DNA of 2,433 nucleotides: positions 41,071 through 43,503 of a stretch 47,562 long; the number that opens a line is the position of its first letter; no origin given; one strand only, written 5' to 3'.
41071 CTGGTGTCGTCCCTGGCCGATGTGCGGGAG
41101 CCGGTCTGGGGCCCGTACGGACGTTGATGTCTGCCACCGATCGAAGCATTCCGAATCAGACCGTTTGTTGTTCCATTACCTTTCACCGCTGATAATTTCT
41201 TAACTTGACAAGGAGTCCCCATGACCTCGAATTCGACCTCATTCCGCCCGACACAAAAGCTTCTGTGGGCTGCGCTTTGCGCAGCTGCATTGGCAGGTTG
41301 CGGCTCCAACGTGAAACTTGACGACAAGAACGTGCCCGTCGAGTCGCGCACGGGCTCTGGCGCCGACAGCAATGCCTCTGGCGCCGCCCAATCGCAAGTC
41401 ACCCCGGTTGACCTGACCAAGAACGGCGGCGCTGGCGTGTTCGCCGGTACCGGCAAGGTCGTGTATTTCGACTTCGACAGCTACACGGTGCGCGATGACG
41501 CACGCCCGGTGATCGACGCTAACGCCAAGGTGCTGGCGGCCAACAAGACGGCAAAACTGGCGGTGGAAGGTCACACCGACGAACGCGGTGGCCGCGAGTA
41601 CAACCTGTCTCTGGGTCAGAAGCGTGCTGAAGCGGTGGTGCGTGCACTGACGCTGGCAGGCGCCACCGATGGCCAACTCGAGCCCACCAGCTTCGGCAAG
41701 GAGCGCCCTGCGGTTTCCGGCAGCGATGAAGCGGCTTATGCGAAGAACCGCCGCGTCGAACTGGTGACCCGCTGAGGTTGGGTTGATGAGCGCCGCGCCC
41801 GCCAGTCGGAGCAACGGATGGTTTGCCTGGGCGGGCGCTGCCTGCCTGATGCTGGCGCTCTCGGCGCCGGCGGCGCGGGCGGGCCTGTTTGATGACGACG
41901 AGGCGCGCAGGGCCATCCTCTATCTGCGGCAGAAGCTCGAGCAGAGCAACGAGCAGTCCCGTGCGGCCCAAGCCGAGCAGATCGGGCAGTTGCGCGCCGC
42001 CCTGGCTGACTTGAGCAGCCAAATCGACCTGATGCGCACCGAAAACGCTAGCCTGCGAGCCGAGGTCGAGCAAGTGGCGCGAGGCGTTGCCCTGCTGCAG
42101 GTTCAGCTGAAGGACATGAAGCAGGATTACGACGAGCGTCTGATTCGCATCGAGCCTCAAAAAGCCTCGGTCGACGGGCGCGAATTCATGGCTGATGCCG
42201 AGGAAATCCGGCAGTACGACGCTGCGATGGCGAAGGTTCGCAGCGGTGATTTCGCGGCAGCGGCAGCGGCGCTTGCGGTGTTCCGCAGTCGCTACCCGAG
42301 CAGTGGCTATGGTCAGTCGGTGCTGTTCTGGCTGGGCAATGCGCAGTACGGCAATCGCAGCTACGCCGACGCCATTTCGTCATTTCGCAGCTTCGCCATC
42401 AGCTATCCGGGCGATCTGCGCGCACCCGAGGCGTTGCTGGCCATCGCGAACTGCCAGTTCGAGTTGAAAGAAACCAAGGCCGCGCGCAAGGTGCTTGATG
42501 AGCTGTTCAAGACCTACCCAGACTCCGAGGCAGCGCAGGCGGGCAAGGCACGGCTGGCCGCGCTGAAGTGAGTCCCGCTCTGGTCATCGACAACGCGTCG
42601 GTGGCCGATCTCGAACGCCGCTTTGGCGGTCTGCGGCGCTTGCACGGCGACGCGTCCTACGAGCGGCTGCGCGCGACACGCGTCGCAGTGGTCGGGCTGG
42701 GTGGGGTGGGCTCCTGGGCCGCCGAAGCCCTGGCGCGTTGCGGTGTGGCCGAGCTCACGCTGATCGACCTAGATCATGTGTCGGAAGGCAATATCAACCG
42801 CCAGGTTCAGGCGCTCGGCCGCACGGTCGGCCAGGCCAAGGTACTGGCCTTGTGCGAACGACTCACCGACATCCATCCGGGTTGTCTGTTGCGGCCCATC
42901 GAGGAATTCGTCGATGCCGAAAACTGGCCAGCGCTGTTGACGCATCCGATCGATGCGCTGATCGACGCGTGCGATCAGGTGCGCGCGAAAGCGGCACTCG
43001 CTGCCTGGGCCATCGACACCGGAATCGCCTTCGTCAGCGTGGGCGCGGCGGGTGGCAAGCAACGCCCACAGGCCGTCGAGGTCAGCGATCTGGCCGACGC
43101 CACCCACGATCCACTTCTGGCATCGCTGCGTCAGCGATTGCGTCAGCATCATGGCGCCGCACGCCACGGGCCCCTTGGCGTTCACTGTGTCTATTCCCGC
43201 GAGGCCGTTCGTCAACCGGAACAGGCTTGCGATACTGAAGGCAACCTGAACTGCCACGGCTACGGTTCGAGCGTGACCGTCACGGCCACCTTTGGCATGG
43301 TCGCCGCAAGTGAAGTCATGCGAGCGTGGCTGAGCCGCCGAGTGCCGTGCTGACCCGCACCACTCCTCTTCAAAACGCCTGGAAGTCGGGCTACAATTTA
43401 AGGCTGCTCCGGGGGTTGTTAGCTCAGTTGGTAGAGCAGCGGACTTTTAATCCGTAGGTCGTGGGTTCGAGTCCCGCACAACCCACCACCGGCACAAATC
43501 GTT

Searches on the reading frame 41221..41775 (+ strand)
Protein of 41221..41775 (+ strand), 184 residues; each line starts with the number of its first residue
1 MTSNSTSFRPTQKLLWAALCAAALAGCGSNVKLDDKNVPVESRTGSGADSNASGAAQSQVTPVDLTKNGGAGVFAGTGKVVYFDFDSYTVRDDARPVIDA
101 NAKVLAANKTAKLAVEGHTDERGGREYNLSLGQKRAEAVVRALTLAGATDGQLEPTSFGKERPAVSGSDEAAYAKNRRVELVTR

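Call 16: search_protein_families(library=pfam, proteins=[window:41221-41775:+], max_evalue=0.01)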
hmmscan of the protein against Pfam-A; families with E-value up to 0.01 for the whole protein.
window:41221-41775:+ (184 aa): 1 family
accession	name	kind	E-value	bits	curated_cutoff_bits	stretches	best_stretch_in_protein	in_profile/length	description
PF00691.25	OmpA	-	1.4e-19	70.7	27.2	1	82-177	1-98/98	OmpA family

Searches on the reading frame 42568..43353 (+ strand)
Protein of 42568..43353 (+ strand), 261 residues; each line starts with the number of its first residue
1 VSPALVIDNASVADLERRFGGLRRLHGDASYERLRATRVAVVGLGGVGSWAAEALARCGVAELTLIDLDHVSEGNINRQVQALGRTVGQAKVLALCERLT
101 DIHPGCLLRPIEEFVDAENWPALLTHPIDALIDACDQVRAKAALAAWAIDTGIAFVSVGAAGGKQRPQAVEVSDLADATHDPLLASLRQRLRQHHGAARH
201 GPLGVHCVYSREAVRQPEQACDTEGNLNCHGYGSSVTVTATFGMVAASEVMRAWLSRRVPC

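Call 16: search_protein_families(library=pfam, proteins=[window:42568-43353:+], max_evalue=0.01)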
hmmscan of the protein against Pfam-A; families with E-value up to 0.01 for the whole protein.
window:42568-43353:+ (261 aa): 2 families
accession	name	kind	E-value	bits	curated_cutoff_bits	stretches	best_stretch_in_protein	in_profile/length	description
PF00899.27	ThiF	-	4.8e-38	131.1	28.1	1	25-255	9-203/238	ThiF family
PF03435.24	Sacchrp_dh_NADP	-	0.0033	18.2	25.1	0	39-70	1-33/129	Saccharopine dehydrogenase NADP binding domain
